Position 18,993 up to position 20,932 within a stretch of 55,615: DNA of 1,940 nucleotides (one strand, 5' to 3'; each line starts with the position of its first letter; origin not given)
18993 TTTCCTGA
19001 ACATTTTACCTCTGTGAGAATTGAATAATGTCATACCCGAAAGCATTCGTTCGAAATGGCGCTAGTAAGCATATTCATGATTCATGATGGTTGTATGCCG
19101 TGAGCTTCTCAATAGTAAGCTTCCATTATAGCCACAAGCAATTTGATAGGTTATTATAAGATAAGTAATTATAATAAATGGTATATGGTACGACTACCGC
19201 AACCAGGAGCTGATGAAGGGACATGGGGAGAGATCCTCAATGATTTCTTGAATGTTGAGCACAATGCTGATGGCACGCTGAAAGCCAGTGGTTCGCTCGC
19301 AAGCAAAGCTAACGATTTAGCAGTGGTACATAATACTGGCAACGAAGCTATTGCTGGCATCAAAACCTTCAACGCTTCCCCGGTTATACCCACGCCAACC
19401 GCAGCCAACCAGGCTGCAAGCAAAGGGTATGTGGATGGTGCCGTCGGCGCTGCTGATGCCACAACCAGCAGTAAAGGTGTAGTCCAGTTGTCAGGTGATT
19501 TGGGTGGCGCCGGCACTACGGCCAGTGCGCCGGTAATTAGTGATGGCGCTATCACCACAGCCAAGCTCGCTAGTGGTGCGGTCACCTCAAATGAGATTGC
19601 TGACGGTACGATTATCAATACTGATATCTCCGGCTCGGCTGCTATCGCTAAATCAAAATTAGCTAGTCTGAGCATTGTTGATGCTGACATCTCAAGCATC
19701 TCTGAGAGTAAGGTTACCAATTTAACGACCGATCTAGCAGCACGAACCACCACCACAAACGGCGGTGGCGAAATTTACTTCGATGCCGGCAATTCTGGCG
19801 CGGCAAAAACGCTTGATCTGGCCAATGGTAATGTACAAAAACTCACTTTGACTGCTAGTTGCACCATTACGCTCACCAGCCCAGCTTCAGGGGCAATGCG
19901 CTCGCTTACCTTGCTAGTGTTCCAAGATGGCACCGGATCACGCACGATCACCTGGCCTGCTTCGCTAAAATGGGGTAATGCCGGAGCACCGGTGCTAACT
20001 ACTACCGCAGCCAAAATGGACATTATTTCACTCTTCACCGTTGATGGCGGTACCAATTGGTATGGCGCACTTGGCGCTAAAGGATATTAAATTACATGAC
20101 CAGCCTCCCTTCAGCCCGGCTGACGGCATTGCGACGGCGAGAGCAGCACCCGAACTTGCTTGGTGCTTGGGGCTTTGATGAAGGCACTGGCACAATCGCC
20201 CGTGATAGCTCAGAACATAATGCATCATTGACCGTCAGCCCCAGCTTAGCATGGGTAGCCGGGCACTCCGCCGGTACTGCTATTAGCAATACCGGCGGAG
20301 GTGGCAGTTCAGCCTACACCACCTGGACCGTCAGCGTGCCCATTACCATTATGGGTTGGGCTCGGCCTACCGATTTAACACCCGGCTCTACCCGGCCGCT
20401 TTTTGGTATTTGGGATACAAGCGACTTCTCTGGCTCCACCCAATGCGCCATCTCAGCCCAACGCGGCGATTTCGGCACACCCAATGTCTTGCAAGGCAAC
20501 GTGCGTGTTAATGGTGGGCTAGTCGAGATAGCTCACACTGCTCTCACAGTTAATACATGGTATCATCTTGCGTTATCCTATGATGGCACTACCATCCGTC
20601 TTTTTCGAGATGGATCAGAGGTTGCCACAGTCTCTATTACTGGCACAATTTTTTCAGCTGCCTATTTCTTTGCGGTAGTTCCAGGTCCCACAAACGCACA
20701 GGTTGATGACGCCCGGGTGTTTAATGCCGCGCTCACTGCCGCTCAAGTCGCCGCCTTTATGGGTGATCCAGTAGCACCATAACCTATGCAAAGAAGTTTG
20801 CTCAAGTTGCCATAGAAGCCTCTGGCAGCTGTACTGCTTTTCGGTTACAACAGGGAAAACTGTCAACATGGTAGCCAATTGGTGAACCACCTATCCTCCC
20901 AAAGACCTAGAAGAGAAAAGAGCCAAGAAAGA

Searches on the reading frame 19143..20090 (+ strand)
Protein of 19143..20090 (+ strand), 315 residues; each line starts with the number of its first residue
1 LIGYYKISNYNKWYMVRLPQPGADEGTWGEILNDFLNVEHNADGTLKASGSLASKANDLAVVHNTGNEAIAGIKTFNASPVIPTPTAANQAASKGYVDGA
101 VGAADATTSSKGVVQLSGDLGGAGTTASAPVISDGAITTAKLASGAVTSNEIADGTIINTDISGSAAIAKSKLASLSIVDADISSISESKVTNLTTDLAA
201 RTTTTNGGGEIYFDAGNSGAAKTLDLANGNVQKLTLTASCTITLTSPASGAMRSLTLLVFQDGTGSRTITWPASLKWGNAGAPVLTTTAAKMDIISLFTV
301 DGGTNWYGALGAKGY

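Call 71: search_protein_families(library=pfam, proteins=[window:19143-20090:+], max_evalue=0.0001)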
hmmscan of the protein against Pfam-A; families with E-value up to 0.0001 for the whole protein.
window:19143-20090:+ (315 aa): 2 families
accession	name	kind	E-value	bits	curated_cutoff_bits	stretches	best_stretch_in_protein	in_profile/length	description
PF19264.4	DUF5907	-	1.1e-08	35.6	27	1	105-149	2-43/80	Repeat of unknown function (DUF5907)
PF18338.7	BppL_N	-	3.2e-05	23.8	25.8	1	61-77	5-21/25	Lower baseplate protein N-terminal domain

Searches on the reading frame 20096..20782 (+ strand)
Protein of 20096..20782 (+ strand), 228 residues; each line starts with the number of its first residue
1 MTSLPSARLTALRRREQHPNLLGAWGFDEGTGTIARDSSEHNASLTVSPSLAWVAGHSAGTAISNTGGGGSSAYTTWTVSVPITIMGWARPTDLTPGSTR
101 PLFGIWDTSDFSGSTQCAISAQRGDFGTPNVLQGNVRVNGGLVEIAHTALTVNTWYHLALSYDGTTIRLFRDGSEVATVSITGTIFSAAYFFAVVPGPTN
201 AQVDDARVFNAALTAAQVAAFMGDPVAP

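Call 71: search_protein_families(library=pfam, proteins=[window:20096-20782:+], max_evalue=0.0001)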
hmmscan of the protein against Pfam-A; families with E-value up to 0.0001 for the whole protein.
window:20096-20782:+ (228 aa): 1 family
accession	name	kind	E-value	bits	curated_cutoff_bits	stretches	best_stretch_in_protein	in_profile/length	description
PF13385.13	Laminin_G_3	-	1.3e-14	55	27.6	1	75-219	12-151/151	Concanavalin A-like lectin/glucanases superfamily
